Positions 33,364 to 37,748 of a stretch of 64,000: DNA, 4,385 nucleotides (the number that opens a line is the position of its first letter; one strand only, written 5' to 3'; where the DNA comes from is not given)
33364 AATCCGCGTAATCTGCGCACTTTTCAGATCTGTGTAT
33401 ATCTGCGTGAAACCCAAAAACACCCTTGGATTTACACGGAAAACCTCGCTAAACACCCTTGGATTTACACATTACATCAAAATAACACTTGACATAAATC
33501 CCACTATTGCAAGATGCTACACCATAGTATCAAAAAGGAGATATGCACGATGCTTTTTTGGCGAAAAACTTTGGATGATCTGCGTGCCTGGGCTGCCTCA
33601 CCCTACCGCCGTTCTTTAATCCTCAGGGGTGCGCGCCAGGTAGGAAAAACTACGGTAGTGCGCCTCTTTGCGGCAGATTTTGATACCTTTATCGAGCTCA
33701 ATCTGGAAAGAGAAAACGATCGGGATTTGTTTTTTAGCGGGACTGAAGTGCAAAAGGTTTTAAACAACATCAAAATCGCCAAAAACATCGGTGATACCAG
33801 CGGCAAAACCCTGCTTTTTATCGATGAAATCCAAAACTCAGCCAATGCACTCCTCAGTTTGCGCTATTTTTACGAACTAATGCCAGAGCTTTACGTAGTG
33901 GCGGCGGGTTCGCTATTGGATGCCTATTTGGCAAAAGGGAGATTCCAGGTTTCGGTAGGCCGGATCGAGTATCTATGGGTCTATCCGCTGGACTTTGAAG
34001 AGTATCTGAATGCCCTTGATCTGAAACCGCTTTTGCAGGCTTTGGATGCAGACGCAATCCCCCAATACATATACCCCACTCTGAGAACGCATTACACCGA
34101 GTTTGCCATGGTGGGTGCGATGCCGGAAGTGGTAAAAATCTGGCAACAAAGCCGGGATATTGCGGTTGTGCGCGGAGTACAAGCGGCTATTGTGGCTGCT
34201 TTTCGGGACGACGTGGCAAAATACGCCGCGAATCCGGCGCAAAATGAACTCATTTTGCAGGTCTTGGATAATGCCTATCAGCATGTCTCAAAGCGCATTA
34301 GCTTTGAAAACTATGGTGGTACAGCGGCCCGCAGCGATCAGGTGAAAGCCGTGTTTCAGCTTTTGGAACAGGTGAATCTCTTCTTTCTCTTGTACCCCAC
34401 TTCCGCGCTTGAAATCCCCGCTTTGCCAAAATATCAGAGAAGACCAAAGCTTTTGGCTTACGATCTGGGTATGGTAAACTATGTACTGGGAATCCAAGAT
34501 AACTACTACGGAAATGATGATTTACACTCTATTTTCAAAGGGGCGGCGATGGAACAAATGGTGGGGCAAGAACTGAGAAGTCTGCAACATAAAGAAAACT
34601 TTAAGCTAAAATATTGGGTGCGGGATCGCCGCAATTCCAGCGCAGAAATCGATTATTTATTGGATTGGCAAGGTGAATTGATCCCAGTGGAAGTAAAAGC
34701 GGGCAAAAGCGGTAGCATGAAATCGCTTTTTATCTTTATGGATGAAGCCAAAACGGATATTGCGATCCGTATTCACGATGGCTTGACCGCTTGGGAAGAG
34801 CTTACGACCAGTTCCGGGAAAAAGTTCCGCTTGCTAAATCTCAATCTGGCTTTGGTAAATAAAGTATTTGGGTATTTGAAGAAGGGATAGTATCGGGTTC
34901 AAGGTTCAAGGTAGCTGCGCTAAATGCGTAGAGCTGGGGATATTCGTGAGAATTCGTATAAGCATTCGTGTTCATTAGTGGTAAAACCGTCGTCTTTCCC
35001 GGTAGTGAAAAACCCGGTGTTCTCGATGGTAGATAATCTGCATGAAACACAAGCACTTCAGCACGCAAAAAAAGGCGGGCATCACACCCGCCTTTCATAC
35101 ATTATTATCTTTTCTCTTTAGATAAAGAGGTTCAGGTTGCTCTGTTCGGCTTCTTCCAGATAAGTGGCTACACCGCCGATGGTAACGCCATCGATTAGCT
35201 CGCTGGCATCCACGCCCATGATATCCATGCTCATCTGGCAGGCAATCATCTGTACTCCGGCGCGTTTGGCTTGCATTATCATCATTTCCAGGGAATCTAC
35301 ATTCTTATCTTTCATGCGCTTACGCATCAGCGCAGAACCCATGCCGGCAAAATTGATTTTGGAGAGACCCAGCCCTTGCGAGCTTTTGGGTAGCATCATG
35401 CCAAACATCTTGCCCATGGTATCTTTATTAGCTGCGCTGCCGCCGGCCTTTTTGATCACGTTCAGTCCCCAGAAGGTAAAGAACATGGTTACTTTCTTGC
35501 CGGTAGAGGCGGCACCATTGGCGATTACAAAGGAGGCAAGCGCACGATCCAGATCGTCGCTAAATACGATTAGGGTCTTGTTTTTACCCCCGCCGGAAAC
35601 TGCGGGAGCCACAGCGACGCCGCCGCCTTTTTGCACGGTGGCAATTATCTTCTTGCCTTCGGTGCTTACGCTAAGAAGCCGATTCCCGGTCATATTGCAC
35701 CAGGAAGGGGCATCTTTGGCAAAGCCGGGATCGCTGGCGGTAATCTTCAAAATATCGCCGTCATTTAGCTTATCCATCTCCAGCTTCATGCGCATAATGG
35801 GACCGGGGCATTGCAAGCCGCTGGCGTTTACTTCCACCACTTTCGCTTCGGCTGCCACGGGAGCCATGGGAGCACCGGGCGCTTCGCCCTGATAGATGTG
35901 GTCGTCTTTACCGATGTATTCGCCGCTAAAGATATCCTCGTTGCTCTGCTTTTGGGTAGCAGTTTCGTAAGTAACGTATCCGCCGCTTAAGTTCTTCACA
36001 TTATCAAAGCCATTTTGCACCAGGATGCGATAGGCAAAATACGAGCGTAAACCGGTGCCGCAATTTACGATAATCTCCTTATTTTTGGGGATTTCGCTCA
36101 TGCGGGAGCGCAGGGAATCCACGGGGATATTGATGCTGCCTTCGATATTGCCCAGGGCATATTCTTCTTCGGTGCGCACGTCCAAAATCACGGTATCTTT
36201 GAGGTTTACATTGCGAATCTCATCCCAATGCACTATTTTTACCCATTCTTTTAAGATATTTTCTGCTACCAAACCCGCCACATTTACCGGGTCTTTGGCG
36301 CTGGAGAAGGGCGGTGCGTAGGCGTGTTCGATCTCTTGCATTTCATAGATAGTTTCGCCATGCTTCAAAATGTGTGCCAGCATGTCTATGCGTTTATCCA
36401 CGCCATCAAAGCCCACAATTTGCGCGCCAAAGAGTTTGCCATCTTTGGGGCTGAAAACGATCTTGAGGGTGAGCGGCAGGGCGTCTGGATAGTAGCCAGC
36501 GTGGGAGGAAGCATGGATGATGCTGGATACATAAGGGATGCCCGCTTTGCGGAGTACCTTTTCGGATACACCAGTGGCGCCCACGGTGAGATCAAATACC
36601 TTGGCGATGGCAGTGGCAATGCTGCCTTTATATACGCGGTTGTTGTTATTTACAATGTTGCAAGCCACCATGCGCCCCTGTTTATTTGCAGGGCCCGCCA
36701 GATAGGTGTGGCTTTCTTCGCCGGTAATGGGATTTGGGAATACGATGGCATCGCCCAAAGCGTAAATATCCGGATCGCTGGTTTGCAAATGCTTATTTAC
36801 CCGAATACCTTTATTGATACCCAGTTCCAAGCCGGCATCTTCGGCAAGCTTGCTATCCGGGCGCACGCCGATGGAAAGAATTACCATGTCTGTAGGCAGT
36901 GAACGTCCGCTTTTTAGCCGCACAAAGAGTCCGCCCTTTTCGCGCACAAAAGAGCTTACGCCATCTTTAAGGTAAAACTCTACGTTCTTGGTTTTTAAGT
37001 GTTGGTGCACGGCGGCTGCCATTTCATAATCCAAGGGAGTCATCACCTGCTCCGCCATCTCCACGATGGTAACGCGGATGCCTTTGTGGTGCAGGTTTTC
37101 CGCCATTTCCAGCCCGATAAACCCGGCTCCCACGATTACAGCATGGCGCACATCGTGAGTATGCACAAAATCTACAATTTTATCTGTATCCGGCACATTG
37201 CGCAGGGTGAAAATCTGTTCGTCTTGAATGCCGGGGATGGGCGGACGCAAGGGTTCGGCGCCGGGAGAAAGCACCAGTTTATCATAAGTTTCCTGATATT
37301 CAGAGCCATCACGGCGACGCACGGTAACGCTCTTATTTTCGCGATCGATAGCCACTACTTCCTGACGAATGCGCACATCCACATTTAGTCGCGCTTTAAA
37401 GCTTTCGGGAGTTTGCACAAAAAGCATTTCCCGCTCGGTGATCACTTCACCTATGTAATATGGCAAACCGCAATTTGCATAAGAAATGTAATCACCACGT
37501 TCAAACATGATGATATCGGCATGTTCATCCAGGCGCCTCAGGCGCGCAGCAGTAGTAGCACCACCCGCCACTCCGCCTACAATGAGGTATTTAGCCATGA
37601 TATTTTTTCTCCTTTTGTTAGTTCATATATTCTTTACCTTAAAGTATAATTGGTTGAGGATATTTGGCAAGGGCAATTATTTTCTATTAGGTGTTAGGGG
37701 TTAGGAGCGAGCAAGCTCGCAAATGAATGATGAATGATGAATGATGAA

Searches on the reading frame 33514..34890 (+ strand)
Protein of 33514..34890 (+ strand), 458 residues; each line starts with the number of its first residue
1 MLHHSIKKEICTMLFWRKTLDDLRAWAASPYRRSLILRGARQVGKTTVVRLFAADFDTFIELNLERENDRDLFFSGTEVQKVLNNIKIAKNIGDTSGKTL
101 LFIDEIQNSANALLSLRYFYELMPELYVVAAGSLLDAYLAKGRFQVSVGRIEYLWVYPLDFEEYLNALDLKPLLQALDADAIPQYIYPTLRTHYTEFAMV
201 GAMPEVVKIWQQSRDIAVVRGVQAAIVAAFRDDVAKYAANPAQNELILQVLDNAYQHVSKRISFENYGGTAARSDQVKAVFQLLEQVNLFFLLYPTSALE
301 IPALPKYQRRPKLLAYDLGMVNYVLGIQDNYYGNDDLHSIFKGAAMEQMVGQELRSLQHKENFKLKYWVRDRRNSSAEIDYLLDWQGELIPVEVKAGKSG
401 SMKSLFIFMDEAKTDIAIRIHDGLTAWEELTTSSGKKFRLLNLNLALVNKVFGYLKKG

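Call 9: search_protein_families(library=pfam, proteins=[window:33514-34890:+])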
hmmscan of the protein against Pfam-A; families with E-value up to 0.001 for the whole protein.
window:33514-34890:+ (458 aa): 3 families
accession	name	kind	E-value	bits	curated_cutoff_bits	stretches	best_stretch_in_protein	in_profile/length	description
PF13635.12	DUF4143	-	2.9e-22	79.6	28.1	1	232-397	2-160/160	Domain of unknown function (DUF4143)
PF13173.12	AAA_14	-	6e-22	78.5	27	1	32-165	2-129/129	AAA domain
PF00004.35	AAA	-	0.00042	21.2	21.2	0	36-110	2-70/131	ATPase family associated with various cellular activities (AAA)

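Call 63: find_encoding_contigs(protein=window:33514-34890:+, flank=3000, max_places=10)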
Protein window:33514-34890:+ (458 aa): 4 contigs read that carry it; 3 places shown.
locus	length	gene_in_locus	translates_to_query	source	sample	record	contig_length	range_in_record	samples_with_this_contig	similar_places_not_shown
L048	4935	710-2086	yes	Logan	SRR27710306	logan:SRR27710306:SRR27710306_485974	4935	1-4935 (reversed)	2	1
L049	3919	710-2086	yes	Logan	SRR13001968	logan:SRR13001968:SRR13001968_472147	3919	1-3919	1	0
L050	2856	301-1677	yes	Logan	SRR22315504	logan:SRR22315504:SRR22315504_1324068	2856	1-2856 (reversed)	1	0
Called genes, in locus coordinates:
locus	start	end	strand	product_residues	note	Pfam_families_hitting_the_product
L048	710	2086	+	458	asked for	PF13173:AAA_14, PF13635:DUF4143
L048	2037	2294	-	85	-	-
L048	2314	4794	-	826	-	PF07992:Pyr_redox_2, PF13738:Pyr_redox_3 (weak), PF00070:Pyr_redox, PF02852:Pyr_redox_dim, PF00581:Rhodanese, PF01206:TusA, PF13686:DrsE_2, PF02635:DsrE (weak), +4 more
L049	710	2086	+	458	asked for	PF13173:AAA_14, PF13635:DUF4143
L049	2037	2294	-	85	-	-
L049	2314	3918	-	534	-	?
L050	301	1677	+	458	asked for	PF13173:AAA_14, PF13635:DUF4143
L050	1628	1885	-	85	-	-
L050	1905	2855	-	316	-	?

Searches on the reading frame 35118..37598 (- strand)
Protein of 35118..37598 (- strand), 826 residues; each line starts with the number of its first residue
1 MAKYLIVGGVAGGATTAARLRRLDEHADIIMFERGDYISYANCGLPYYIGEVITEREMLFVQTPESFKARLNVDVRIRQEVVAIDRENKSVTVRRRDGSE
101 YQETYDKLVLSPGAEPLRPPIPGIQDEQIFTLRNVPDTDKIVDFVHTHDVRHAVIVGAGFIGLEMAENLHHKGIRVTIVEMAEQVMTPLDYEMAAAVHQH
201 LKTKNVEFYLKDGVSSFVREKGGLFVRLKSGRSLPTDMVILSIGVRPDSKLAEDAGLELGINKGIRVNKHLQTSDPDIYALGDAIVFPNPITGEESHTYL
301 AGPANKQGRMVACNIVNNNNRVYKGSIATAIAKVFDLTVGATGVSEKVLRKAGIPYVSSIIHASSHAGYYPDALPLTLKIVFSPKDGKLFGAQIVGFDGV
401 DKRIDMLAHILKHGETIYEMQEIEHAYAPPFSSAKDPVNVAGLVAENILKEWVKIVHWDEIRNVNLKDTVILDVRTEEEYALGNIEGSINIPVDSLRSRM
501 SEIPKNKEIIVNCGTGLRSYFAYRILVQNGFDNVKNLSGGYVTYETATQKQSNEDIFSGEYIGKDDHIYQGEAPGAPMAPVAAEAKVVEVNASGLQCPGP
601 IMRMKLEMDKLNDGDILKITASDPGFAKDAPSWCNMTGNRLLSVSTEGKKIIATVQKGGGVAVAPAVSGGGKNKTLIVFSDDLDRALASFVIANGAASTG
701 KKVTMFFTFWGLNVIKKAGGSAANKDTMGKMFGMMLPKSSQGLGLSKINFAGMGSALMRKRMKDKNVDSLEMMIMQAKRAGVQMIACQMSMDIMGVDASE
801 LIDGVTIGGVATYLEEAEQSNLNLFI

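Call 9: search_protein_families(library=pfam, proteins=[window:35118-37598:-])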
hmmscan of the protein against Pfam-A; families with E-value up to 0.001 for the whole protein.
window:35118-37598:- (826 aa): 14 families
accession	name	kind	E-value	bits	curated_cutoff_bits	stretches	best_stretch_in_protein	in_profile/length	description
PF07992.20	Pyr_redox_2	-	5.1e-62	210.4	26.1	1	3-285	2-277/291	Pyridine nucleotide-disulphide oxidoreductase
PF13686.11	DrsE_2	-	3e-57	193.4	25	1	673-825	3-156/156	DsrE/DsrF/DrsH-like family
PF01206.22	TusA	-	9.3e-19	67.5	28.6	1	589-657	2-70/70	Sulfurtransferase TusA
PF00070.33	Pyr_redox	-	3.3e-17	63.2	22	1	152-224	1-73/82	Pyridine nucleotide-disulphide oxidoreductase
PF00581.25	Rhodanese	-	9.4e-17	61.8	22.2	1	465-544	10-99/102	Rhodanese-like domain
PF02852.28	Pyr_redox_dim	-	4.4e-11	43.4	25.3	1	331-433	3-104/110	Pyridine nucleotide-disulphide oxidoreductase, dimerisation domain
PF13738.12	Pyr_redox_3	-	1.6e-08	34.6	30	1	73-281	96-304/305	Pyridine nucleotide-disulphide oxidoreductase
PF01266.30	DAO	-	2.5e-08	34.3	27.9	0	153-183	2-32/353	FAD dependent oxidoreductase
PF13450.12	NAD_binding_8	-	7.8e-08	32.9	21.9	0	155-184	1-30/68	NAD(P)-binding Rossmann-like domain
PF02635.20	DsrE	-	1.1e-07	32.4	22.7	1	676-819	4-109/116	DsrE/DsrF-like family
PF13454.12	NAD_binding_9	-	5.4e-07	30.1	21.8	0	154-183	1-34/155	FAD-NAD(P)-binding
PF01593.30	Amino_oxidase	-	9.1e-06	25.6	19.8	0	62-118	205-260/443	Flavin containing amine oxidoreductase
PF03486.20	HI0933_like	-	5.5e-05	23.2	50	0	195-664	113-191/244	HI0933-like protein Rossmann domain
PF05834.18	Lycopene_cycl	-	0.00054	19.6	23.4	0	154-191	3-42/380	Lycopene cyclase protein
